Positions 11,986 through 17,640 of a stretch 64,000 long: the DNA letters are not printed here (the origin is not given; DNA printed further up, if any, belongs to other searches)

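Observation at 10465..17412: Single iterative type I PKS (KS-AT-DH-KR-ACP, no TE) paired with an aryl-AMP ligase: aromatic-acid cassette of 6-methylsalicylate/naphthoate type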

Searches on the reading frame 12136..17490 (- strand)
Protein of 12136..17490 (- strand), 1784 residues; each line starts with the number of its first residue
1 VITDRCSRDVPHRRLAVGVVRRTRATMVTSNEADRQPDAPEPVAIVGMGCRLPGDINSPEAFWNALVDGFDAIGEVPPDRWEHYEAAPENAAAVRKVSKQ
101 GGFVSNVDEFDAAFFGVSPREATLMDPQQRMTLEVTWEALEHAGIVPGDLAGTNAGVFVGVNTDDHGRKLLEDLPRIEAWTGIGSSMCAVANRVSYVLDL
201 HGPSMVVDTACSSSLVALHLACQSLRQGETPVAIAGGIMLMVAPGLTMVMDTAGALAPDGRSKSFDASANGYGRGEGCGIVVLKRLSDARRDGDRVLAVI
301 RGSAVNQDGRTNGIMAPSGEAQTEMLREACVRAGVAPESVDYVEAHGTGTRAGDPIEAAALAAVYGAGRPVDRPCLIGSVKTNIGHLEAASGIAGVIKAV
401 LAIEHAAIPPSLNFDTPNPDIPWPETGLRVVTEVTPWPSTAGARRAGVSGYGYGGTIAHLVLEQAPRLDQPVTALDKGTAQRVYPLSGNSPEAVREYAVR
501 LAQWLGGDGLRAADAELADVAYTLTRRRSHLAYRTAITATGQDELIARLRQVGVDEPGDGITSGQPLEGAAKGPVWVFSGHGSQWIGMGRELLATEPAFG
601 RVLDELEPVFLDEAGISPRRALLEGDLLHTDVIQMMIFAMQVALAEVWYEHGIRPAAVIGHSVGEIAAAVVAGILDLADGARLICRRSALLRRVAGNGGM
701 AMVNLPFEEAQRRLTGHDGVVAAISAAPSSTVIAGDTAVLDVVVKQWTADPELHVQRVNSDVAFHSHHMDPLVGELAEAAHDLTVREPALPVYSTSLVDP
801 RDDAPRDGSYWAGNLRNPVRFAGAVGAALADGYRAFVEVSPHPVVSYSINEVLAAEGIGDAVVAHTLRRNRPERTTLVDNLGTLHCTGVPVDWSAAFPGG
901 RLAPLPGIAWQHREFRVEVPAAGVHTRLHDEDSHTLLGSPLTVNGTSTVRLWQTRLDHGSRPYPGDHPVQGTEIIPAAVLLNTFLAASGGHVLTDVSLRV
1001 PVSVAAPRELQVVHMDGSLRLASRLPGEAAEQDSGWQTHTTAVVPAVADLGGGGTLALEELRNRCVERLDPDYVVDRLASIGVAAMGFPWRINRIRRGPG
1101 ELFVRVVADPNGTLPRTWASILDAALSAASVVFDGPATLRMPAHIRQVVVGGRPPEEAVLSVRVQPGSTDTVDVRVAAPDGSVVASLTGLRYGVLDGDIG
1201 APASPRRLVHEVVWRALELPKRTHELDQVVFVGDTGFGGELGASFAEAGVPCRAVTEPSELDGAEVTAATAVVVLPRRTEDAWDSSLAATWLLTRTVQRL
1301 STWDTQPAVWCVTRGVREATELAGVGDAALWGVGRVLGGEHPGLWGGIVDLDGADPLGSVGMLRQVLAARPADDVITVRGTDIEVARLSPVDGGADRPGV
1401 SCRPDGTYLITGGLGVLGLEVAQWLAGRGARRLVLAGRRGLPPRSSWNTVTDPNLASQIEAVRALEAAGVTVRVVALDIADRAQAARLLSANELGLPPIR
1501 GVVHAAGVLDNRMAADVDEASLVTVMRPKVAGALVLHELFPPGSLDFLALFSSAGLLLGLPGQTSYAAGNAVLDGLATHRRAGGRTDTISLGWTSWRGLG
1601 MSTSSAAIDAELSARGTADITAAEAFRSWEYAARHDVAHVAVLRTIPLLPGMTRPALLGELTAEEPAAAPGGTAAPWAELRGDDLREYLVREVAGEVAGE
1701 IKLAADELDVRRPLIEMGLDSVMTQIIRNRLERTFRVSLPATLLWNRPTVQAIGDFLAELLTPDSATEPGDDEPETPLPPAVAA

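Call 4: search_protein_families(library=pfam, proteins=[window:12136-17490:-])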
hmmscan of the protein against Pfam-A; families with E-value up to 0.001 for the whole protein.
window:12136-17490:- (1784 aa): 12 families
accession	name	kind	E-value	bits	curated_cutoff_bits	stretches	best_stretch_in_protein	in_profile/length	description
PF00109.32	ketoacyl-synt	-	9.3e-89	297.8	20.8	1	41-289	2-252/252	Beta-ketoacyl synthase, N-terminal domain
PF00698.26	Acyl_transf_1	-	2.9e-81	273.8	32.7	1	575-889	1-317/319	Acyl transferase domain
PF08659.16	KR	-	5.2e-55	186.6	22.6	1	1406-1597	1-179/180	KR domain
PF02801.28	Ketoacyl-synt_C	-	3.5e-47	159.8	20.8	1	297-415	1-119/119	Beta-ketoacyl synthase, C-terminal domain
PF16197.11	KAsynt_C_assoc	-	3.6e-17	63.2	33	1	417-534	1-107/111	Ketoacyl-synthetase C-terminal extension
PF00550.31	PP-binding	-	1.4e-10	41.7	20.8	1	1692-1757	2-67/67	Phosphopantetheine attachment site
PF22621.2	CurL-like_PKS_C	-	1.4e-10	41.4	27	1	485-549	4-64/64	CurL-like, PKS C-terminal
PF22336.2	RhiE-like_linker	-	8.7e-09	35.7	27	1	486-551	2-62/67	RhiE-like, KS-MAT linker domain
PF21089.3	PKS_DH_N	-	2.3e-07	31.1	27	1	934-1013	1-87/103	Polyketide synthase dehydratase domain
PF14765.12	PS-DH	-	1.1e-05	25.4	23.7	1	1056-1193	4-157/166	Polyketide synthase dehydratase N-terminal domain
PF00106.31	adh_short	-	1.9e-05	24.7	26.6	1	1409-1576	4-159/195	short chain dehydrogenase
PF00108.29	Thiolase_N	-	0.00057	19.8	26.4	1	195-241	67-115/260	Thiolase, N-terminal domain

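Call 8: search_protein_families(library=ncbifam, proteins=[window:12136-17490:-])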
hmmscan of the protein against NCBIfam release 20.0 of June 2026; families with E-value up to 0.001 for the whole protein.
window:12136-17490:- (1784 aa): 28 families (the best 25 are shown)
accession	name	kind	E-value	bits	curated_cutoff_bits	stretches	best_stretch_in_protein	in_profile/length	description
NF045894.1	PKS_plus_SDR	equivalog_domain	0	1299.1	1740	2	41-921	1-881/1515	type I polyketide synthase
NF041183.1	Pks2_ls1_myc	equivalog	0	1022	2400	2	42-988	3-949/2086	sulfolipid-1 biosynthesis phthioceranic/hydroxyphthioceranic acid synthase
NF040607.1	mycolic_Pks13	equivalog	8.1e-266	885.4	2100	2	33-468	93-529/1680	polyketide synthase Pks13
TIGR02813.1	omega_3_PfaA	subfamily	3.8e-107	358.9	1010.1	3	189-856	184-883/2582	polyketide-type polyunsaturated fatty acid synthase PfaA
NF037940.1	PKS_MbtD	equivalog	2e-74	251.2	1150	2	486-897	10-415/978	mycobactin polyketide synthase MbtD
NF037941.1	PKS_NbtC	equivalog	2e-72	244.6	1150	2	486-895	14-428/1027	nocobactin polyketide synthase NbtC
TIGR03150.1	fabF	equivalog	9e-43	146.5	493.75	1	43-462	3-406/407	beta-ketoacyl-ACP synthase II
NF005589.0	PRK07314.1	subfamily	2.6e-41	141.7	387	1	45-464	8-411/413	beta-ketoacyl-ACP synthase II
NF053555.1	prodigi_MBC_PigJ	equivalog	7.4e-39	133.6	900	1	174-464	476-758/759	prodigiosin MBC biosynthesis protein PigJ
NF004970.0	PRK06333.1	subfamily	7.9e-36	123.8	525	1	43-463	6-420/424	beta-ketoacyl-ACP synthase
NF005490.0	PRK07103.1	equivalog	1.4e-34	119.9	445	1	43-464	6-412/414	polyketide beta-ketoacyl:acyl carrier protein synthase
NF058662.1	cispenta_AmcF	equivalog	6e-34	117.6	325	1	111-424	44-337/369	cispentacin biosynthesis acyltransferase subunit AmcF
TIGR03131.1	malonate_mdcH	equivalog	4e-33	115.1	297.9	1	575-854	2-277/297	malonate decarboxylase subunit epsilon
TIGR00128.1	fabD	equivalog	3.8e-32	111.9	260.9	1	576-845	5-279/290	ACP S-malonyltransferase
NF005076.0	PRK06501.1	equivalog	1.6e-31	109.7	629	1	187-465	151-423/425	beta-ketoacyl-ACP synthase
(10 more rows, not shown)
